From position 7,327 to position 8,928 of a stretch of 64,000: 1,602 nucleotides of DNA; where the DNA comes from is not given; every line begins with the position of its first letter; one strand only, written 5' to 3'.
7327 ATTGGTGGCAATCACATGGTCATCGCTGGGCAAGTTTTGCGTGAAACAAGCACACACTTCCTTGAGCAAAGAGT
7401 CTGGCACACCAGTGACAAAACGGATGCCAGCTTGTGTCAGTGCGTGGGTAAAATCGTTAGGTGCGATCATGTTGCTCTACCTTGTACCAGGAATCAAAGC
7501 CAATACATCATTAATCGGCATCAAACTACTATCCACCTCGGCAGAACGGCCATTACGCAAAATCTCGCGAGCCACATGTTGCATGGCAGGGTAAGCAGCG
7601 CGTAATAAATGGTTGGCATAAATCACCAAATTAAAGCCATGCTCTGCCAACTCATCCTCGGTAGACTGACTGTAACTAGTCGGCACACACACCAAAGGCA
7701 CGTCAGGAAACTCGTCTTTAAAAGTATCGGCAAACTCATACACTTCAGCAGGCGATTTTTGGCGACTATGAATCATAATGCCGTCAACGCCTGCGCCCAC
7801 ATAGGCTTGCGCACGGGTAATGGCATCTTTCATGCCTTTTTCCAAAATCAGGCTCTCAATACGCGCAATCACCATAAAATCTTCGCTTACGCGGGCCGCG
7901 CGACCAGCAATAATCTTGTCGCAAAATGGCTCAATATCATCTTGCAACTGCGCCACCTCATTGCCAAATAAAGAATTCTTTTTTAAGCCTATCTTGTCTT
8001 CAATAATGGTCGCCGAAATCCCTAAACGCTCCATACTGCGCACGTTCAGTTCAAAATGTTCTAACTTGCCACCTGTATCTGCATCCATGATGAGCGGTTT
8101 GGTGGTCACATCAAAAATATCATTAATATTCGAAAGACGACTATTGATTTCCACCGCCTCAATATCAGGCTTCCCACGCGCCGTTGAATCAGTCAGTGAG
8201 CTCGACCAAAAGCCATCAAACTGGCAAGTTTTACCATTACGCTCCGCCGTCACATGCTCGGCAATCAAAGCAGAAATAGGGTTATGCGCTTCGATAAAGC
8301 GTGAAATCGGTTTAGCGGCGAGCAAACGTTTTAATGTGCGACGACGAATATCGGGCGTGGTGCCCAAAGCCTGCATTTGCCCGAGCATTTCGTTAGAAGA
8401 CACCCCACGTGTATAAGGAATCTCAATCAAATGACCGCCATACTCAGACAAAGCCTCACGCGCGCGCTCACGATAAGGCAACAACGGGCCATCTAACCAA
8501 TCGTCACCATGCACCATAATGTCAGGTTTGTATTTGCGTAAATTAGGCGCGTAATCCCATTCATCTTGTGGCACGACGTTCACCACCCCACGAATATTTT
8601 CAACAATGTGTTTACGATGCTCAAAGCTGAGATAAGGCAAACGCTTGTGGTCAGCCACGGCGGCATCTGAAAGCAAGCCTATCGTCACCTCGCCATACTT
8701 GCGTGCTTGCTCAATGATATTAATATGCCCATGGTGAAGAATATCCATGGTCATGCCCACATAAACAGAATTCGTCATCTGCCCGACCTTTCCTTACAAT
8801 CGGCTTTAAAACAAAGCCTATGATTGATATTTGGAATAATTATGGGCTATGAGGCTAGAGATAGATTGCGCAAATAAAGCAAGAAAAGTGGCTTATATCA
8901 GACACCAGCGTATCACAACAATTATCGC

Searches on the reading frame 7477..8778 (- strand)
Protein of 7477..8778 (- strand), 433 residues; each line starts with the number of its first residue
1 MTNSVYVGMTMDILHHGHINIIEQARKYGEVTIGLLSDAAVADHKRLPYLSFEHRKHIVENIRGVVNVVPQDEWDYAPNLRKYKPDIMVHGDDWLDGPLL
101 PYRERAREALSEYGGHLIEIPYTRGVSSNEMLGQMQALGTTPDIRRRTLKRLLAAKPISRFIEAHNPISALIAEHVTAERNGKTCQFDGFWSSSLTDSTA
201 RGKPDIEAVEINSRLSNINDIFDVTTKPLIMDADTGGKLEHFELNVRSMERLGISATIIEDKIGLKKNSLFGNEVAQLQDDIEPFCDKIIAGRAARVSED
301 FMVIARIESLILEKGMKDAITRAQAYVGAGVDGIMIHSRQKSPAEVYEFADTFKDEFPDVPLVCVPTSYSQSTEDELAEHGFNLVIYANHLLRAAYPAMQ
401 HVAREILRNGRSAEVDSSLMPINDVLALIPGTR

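Call 4: search_protein_families(library=pfam, proteins=[window:7477-8778:-], max_evalue=0.01)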
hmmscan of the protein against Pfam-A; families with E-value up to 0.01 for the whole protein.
window:7477-8778:- (433 aa): 2 families
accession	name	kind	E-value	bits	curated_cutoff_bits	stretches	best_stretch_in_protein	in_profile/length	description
PF13714.12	PEP_mutase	-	1.9e-55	188.5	31.5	1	150-407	2-240/240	Phosphoenolpyruvate phosphomutase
PF01467.32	CTP_transf_like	-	4.9e-16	59.6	21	1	10-110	5-102/133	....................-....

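Call 5: search_protein_families(library=ncbifam, proteins=[window:7477-8778:-], max_evalue=0.01)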
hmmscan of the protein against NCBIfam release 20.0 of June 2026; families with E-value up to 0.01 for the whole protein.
window:7477-8778:- (433 aa): 12 families
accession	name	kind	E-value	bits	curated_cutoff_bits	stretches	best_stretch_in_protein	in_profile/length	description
TIGR02320.1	PEP_mutase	equivalog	2e-123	410.9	319.55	1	149-432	1-283/284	phosphoenolpyruvate mutase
TIGR02321.1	Pphn_pyruv_hyd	equivalog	5e-46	157.1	374.4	1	153-428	11-275/290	phosphonopyruvate hydrolase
TIGR02317.1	prpB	equivalog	8e-31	107.3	354.4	1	146-415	2-256/285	methylisocitrate lyase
NF008455.0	PRK11320.1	equivalog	7.2e-26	91.1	353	1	197-415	51-263/295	methylisocitrate lyase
TIGR01518.1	g3p_cytidyltrns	equivalog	3.8e-18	65.8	165.4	1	8-95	4-93/125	glycerol-3-phosphate cytidylyltransferase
TIGR02319.1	CPEP_Pphonmut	equivalog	4.3e-15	55.7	420.05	1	184-406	31-251/294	carboxyvinyl-carboxyphosphonate phosphorylmutase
TIGR02199.1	rfaE_dom_II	equivalog_domain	4.8e-14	52.4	181.5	1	9-136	18-143/144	D-glycero-beta-D-manno-heptose 1-phosphate adenylyltransferase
TIGR00125.1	cyt_tran_rel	domain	1.6e-13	50.6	27.7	1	5-67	2-64/65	adenylyltransferase/cytidyltransferase family protein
NF001985.0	PRK00777.1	subfamily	4.8e-10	39.7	104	1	3-61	5-64/157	pantetheine-phosphate adenylyltransferase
NF008454.0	PRK11316.1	equivalog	1e-07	30.9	521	1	10-136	348-472/475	bifunctional D-glycero-beta-D-manno-heptose-7-phosphate kinase/D-glycero-beta-D-manno-heptose 1-phosphate adenylyltransferase HldE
NF002250.0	PRK01170.1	subfamily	0.00011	21.8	489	1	5-61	3-59/322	bifunctional pantetheine-phosphate adenylyltransferase/NTP phosphatase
NF041124.1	CoaD_Thcocales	equivalog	0.0076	16.2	290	0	4-45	6-48/156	phosphopantetheine adenylyltransferase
